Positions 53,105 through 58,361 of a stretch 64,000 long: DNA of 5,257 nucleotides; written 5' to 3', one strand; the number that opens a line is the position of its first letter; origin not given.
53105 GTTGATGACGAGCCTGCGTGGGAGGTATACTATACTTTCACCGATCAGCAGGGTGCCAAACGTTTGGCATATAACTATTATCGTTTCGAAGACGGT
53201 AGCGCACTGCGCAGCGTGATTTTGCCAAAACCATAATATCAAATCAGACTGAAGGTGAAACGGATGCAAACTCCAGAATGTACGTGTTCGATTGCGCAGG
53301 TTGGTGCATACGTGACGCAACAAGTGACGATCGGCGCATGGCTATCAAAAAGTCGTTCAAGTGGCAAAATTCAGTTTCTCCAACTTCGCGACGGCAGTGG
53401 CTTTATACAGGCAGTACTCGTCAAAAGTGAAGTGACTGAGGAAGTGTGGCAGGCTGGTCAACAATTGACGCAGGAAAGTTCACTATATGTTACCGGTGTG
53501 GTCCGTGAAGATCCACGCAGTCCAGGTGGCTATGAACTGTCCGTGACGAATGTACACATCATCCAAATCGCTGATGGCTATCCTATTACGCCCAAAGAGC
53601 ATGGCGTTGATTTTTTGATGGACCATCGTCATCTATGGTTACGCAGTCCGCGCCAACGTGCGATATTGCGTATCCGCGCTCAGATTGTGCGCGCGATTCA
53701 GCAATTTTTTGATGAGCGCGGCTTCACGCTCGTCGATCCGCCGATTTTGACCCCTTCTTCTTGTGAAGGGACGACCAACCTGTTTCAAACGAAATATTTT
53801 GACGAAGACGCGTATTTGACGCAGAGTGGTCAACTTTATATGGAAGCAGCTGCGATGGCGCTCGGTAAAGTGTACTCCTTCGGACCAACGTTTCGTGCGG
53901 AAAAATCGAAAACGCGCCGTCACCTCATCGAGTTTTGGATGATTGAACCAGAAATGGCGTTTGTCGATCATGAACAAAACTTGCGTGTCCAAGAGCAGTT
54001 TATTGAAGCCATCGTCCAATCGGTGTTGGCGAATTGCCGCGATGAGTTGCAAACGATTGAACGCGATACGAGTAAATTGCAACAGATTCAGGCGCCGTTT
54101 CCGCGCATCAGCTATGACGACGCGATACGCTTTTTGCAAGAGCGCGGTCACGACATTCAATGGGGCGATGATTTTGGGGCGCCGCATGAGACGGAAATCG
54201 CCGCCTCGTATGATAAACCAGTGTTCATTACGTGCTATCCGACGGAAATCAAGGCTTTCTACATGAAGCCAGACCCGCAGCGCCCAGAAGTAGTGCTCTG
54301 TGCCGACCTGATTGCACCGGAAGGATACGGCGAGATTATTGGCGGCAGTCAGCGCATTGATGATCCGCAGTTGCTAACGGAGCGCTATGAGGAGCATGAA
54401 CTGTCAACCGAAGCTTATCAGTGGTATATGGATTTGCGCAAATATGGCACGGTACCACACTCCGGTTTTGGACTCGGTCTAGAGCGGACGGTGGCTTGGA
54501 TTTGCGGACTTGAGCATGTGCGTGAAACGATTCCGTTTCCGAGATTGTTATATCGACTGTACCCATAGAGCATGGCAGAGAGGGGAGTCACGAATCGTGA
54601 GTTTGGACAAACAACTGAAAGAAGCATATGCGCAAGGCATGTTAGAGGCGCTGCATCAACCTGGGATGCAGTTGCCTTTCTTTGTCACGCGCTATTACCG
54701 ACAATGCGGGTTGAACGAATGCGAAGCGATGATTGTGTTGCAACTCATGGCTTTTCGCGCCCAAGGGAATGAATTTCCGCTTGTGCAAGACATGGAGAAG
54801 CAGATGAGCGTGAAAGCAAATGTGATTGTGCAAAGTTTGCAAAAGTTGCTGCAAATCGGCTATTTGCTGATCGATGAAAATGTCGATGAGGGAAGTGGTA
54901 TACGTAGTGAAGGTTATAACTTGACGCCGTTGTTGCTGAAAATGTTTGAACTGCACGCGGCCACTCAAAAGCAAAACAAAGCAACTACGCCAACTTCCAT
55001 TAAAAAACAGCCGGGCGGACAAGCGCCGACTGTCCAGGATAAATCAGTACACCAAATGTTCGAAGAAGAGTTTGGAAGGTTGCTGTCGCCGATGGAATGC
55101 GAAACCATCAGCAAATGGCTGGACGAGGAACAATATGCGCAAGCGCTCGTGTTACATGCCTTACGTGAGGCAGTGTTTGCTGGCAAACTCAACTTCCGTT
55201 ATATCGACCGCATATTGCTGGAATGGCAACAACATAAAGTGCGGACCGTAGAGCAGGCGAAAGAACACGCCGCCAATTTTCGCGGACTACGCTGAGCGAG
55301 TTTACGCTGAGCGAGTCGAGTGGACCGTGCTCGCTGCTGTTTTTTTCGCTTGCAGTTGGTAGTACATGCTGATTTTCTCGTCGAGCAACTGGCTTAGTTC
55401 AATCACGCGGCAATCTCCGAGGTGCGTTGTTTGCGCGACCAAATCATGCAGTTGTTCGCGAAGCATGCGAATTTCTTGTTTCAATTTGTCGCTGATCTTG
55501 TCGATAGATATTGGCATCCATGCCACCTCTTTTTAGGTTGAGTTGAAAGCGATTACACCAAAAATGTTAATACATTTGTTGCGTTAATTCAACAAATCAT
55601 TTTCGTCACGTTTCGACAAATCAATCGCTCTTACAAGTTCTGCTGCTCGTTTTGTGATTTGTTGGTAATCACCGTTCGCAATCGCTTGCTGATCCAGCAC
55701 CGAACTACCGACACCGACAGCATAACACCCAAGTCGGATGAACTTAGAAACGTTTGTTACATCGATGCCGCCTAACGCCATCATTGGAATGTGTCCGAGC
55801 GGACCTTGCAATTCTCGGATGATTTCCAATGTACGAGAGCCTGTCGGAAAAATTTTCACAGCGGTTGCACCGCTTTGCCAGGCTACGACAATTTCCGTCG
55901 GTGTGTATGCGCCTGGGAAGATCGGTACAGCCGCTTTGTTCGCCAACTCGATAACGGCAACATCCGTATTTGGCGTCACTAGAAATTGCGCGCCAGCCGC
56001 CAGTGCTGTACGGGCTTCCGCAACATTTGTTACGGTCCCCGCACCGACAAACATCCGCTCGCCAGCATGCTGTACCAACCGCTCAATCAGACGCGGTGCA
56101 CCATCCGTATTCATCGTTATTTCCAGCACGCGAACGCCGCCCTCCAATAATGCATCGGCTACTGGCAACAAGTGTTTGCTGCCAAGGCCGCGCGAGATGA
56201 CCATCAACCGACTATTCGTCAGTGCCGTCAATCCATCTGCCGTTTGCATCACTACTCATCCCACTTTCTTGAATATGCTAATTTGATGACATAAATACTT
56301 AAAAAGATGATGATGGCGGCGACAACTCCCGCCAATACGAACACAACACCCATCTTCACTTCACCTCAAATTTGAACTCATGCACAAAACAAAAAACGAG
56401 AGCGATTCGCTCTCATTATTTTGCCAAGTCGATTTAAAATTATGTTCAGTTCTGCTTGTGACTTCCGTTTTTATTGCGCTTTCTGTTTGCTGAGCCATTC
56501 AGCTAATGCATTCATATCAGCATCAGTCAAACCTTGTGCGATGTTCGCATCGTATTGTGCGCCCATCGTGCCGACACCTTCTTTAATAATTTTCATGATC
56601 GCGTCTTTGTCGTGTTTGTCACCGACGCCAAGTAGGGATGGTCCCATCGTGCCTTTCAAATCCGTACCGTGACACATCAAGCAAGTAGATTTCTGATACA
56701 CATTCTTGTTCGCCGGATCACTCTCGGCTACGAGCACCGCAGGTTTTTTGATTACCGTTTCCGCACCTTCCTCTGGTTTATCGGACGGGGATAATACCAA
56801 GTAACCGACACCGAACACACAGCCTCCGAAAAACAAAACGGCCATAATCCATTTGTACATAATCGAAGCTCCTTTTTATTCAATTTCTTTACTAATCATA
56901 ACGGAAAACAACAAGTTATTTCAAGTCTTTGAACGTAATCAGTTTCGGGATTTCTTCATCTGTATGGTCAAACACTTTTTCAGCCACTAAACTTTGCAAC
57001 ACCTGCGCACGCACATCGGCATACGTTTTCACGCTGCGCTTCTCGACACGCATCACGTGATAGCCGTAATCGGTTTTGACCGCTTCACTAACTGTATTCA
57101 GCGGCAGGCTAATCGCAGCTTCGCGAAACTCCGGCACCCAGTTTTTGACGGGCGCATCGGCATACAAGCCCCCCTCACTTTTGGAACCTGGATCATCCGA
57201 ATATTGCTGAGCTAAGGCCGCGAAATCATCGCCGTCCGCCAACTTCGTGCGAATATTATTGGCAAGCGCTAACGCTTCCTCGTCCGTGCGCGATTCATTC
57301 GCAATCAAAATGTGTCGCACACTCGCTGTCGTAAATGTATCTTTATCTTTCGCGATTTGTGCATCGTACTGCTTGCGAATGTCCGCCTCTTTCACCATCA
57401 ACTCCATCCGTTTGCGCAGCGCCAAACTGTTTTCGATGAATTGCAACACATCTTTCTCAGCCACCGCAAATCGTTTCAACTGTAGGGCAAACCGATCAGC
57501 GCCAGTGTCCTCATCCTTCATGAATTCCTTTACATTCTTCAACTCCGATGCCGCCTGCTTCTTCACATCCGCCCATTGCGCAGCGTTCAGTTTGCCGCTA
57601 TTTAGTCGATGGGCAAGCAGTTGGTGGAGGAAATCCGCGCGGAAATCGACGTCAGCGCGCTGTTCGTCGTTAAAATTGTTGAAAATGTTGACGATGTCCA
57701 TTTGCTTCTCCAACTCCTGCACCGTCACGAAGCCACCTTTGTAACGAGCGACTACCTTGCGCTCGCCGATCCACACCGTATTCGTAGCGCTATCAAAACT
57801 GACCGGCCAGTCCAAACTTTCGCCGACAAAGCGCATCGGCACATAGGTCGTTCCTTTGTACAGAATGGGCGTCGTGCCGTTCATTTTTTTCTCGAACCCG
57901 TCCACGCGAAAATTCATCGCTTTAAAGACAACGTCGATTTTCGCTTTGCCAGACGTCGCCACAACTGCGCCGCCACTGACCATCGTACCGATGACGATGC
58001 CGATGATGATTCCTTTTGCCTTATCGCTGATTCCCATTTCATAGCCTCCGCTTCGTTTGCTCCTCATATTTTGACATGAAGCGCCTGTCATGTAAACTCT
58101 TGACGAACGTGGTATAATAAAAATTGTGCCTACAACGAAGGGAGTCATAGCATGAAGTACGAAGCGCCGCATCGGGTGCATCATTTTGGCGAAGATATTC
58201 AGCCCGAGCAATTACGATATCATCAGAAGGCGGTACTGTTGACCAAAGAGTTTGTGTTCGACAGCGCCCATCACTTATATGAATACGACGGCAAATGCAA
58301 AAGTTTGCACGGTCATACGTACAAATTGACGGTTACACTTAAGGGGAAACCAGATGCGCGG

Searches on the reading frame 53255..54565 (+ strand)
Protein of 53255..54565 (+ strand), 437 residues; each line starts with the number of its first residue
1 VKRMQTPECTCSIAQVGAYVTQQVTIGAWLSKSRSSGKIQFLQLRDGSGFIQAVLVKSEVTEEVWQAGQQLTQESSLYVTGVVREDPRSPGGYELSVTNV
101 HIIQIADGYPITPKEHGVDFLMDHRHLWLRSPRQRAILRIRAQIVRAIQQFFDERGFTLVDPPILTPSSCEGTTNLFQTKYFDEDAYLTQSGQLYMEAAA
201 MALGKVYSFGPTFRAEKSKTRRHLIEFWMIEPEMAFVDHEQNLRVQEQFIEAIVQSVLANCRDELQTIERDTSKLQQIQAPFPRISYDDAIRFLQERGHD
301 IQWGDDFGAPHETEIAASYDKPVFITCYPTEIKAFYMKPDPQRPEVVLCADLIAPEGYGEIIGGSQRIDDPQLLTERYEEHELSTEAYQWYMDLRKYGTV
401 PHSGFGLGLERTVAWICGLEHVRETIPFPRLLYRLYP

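Call 19: search_protein_families(library=pfam, proteins=[window:53255-54565:+], max_evalue=0.0001)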
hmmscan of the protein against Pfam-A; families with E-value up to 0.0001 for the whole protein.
window:53255-54565:+ (437 aa): 2 families
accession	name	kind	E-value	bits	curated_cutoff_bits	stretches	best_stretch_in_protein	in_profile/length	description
PF00152.25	tRNA-synt_2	-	1e-76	258.4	25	1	119-430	3-306/308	tRNA synthetases class II (D, K and N)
PF01336.31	tRNA_anti-codon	-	2e-15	56.9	27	1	24-103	1-75/75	OB-fold nucleic acid binding domain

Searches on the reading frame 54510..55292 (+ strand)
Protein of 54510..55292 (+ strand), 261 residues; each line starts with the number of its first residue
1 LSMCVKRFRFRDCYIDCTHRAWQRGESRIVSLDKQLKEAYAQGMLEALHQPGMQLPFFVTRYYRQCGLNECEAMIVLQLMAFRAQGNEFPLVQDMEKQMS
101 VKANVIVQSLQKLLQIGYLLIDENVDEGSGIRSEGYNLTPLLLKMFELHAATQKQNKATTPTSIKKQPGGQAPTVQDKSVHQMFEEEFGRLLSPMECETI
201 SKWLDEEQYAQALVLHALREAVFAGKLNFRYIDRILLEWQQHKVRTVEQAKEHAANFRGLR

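Call 19: search_protein_families(library=pfam, proteins=[window:54510-55292:+], max_evalue=0.0001)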
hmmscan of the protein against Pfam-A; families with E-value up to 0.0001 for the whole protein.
window:54510-55292:+ (261 aa): 2 families
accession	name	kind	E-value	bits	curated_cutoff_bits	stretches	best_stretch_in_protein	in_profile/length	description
PF07261.16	DnaB_2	-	4.6e-27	94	22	1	182-253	2-73/74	Replication initiation and membrane attachment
PF21984.2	DnaD_N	-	1.7e-21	76.7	27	1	58-155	4-100/101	DnaD N-terminal domain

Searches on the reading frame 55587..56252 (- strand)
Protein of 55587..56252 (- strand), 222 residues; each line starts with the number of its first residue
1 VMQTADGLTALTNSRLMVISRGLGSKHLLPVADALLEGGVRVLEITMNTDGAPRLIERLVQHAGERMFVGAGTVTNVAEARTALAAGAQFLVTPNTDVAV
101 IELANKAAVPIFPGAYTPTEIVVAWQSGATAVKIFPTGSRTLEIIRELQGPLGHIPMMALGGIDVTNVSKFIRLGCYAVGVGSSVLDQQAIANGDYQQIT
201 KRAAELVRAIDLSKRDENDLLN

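Call 19: search_protein_families(library=pfam, proteins=[window:55587-56252:-], max_evalue=0.0001)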
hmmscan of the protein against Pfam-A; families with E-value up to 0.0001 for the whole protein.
window:55587-56252:- (222 aa): 2 families
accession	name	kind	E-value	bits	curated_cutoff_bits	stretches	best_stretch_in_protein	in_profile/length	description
PF01081.25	Aldolase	-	2.6e-40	138.4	27.8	1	13-201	7-195/196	KDPG and KHG aldolase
PF02581.23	TMP-TENI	-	3.4e-05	23.7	27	0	135-184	132-179/180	Thiamine monophosphate synthase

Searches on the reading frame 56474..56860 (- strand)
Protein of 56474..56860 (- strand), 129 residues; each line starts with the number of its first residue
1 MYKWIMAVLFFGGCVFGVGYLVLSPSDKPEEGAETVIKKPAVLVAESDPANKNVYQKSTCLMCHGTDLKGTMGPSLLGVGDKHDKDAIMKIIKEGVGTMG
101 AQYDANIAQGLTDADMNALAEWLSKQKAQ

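Call 19: search_protein_families(library=pfam, proteins=[window:56474-56860:-], max_evalue=0.0001)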
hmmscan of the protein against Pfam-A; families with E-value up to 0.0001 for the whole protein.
window:56474-56860:- (129 aa): 2 families
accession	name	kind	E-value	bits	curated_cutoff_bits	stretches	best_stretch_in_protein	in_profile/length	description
PF13442.11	Cytochrome_CBB3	-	2.9e-11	43.9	27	1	52-123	7-68/68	Cytochrome C oxidase, cbb3-type, subunit III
PF00034.26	Cytochrom_C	-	3e-08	35.3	21.3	1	52-125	5-88/90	Cytochrome c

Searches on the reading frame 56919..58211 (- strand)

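Call 19: search_protein_families(library=pfam, proteins=[window:56919-58211:-], max_evalue=0.0001)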
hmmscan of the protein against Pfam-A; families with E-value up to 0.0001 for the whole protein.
window:56919-58211:- (431 aa): 4 families
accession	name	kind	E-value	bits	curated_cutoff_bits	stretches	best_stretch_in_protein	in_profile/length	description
PF13616.12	Rotamase_3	-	7.6e-26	91.4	22.5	1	287-391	7-114/116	PPIC-type PPIASE domain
PF00639.27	Rotamase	-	1.4e-19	71.3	21.7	1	300-390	1-96/97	PPIC-type PPIASE domain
PF13145.12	Rotamase_2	-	5.4e-10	40.6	27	1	273-401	1-120/121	PPIC-type PPIASE domain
PF07833.16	Cu_amine_oxidN1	-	2.2e-08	34.4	24.2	1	82-147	43-107/108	Copper amine oxidase N-terminal domain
